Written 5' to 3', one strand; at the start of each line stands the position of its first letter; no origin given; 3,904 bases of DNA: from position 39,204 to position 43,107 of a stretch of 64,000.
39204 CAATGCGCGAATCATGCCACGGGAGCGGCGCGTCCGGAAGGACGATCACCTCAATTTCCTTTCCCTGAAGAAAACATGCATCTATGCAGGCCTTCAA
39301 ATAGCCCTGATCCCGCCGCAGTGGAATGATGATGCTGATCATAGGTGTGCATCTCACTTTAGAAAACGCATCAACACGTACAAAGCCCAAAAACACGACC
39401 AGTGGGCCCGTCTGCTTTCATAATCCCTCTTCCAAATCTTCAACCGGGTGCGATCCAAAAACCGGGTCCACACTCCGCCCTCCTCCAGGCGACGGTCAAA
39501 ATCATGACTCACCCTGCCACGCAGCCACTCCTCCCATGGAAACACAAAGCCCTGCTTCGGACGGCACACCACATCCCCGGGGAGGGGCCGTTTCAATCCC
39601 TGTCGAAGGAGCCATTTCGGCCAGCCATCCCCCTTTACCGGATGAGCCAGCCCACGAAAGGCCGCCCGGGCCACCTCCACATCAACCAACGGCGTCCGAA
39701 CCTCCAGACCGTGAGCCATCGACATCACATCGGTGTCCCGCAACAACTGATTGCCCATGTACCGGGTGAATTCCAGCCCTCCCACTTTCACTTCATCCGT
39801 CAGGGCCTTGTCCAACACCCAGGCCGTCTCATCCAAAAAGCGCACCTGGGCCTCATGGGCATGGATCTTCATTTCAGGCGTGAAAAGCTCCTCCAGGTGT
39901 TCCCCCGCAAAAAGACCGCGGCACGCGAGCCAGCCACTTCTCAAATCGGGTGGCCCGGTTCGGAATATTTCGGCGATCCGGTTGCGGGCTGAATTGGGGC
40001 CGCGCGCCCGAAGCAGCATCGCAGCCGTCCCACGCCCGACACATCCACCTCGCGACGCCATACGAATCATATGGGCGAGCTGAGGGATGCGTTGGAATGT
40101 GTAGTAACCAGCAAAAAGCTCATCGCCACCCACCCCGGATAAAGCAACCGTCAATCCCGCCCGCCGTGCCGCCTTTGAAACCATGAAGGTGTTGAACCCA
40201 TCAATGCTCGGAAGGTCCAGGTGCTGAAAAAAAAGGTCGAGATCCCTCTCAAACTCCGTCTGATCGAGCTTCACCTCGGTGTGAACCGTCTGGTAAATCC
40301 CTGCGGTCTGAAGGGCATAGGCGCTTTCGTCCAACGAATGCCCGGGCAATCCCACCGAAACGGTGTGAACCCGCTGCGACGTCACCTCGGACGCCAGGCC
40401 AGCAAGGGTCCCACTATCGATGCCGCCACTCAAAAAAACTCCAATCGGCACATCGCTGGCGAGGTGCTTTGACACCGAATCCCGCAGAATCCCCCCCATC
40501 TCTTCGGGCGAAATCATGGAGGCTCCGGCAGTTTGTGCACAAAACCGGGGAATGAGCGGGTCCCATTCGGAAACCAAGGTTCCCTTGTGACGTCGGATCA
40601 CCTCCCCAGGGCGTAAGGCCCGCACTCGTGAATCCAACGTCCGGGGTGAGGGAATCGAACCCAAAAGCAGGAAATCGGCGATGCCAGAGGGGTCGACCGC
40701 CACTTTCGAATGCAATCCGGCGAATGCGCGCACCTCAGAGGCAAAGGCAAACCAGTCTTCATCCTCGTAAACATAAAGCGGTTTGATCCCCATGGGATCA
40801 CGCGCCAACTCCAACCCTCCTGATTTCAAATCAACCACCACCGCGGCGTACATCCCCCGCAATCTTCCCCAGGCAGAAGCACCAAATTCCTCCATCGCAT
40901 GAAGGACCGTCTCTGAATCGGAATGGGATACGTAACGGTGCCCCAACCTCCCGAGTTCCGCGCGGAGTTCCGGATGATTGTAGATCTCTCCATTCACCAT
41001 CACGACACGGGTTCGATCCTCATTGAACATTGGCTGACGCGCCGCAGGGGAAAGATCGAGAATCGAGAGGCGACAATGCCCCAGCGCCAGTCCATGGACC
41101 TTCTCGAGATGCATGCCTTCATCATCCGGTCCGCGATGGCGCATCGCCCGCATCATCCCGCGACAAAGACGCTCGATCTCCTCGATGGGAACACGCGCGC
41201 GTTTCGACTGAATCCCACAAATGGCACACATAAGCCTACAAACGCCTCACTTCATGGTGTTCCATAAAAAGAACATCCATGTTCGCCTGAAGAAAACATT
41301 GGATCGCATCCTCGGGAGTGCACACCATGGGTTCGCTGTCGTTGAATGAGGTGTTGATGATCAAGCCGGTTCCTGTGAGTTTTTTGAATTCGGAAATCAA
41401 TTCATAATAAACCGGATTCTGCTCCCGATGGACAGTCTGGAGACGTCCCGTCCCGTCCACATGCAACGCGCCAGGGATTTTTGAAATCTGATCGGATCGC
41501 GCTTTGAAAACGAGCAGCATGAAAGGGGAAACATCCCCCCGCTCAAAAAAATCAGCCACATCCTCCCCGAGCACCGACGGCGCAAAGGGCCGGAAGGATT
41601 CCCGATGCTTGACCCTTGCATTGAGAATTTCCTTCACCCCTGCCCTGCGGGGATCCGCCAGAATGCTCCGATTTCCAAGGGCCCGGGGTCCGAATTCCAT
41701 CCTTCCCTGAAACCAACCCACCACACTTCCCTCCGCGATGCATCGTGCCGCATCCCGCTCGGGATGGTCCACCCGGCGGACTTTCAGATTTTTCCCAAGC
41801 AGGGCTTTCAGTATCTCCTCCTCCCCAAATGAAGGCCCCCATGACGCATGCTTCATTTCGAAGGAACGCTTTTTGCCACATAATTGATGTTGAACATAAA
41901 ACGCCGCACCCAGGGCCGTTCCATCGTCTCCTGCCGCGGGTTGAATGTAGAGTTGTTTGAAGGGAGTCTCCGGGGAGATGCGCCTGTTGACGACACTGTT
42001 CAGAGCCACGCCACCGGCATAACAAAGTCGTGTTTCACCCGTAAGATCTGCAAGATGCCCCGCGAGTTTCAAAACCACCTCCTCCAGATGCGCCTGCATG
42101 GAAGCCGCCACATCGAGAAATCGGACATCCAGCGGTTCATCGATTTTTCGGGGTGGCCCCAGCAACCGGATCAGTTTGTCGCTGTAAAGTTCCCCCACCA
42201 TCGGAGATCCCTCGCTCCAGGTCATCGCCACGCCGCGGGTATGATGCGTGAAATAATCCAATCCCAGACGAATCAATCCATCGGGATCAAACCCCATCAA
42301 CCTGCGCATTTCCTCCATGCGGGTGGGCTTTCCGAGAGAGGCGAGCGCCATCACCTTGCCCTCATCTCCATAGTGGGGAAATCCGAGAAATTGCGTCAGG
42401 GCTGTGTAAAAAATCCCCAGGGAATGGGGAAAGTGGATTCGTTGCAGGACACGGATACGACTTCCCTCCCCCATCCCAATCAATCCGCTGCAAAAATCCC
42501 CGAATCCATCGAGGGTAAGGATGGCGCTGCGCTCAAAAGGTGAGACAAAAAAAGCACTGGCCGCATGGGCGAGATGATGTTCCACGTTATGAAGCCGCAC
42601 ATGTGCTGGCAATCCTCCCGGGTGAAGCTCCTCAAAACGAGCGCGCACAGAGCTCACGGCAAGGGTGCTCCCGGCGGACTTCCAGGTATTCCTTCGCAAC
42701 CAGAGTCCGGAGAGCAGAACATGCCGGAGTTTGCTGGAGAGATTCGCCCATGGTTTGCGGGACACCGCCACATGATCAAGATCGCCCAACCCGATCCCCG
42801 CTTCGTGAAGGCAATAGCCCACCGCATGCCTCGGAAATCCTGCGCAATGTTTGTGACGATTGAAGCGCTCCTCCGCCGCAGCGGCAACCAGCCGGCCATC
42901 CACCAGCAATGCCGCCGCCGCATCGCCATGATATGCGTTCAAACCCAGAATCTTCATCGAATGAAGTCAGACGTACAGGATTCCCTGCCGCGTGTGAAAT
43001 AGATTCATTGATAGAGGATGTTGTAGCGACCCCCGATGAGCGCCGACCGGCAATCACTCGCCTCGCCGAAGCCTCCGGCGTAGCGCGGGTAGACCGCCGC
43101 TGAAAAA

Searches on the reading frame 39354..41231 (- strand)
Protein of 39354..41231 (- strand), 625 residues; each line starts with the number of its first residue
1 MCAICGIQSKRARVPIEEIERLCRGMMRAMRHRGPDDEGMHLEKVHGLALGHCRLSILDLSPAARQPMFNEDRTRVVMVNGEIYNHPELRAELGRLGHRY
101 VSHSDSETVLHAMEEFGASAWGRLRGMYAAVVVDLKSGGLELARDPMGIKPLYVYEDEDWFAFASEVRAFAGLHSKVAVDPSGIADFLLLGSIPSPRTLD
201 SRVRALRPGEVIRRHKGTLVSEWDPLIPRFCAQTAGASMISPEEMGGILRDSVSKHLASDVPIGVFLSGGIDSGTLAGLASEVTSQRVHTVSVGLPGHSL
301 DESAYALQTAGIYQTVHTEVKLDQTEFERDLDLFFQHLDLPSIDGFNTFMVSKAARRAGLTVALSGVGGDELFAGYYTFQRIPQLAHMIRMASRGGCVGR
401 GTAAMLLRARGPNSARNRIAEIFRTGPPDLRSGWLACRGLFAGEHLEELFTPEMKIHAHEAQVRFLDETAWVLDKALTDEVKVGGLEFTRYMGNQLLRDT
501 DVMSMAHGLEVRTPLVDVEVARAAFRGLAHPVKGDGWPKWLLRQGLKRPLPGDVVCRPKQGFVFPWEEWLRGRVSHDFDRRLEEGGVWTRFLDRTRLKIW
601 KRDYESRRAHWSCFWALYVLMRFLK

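Call 72: search_protein_families(library=pfam, proteins=[window:39354-41231:-], max_evalue=0.0001)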
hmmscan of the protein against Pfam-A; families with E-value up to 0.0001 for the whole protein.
window:39354-41231:- (625 aa): 3 families
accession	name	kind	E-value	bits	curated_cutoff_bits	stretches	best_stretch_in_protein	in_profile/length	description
PF00733.27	Asn_synthase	-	1.5e-59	202.8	21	1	248-618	5-346/354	Asparagine synthase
PF13537.11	GATase_7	-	4.2e-37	127.3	25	1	52-170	1-121/123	Glutamine amidotransferase domain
PF13522.11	GATase_6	-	2.4e-35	121.9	27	1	35-166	1-130/130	Glutamine amidotransferase domain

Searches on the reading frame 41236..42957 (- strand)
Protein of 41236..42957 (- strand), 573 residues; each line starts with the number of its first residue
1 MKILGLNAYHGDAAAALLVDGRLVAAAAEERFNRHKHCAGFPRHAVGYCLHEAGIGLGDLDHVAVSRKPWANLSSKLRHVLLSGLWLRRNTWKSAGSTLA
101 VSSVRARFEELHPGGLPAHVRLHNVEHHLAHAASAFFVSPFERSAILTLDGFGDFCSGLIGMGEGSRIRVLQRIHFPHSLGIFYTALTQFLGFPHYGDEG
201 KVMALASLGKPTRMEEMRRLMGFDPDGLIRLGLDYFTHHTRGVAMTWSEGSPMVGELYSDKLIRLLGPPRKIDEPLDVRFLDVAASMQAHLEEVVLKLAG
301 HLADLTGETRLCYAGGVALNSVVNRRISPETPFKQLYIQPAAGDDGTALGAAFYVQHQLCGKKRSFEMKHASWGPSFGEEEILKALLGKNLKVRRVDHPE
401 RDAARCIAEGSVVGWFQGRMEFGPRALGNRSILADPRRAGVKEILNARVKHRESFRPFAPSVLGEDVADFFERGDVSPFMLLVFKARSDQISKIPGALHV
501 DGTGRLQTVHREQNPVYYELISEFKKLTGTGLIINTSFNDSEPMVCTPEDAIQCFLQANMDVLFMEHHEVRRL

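Call 72: search_protein_families(library=pfam, proteins=[window:41236-42957:-], max_evalue=0.0001)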
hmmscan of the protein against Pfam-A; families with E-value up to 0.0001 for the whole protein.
window:41236-42957:- (573 aa): 2 families
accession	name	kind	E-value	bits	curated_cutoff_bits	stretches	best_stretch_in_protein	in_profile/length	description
PF16861.10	Carbam_trans_C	-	3.5e-69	232.1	27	1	404-571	1-169/170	Carbamoyltransferase C-terminus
PF02543.21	Carbam_trans_N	-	2.9e-58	198.4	24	1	2-352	1-345/346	Carbamoyltransferase N-terminus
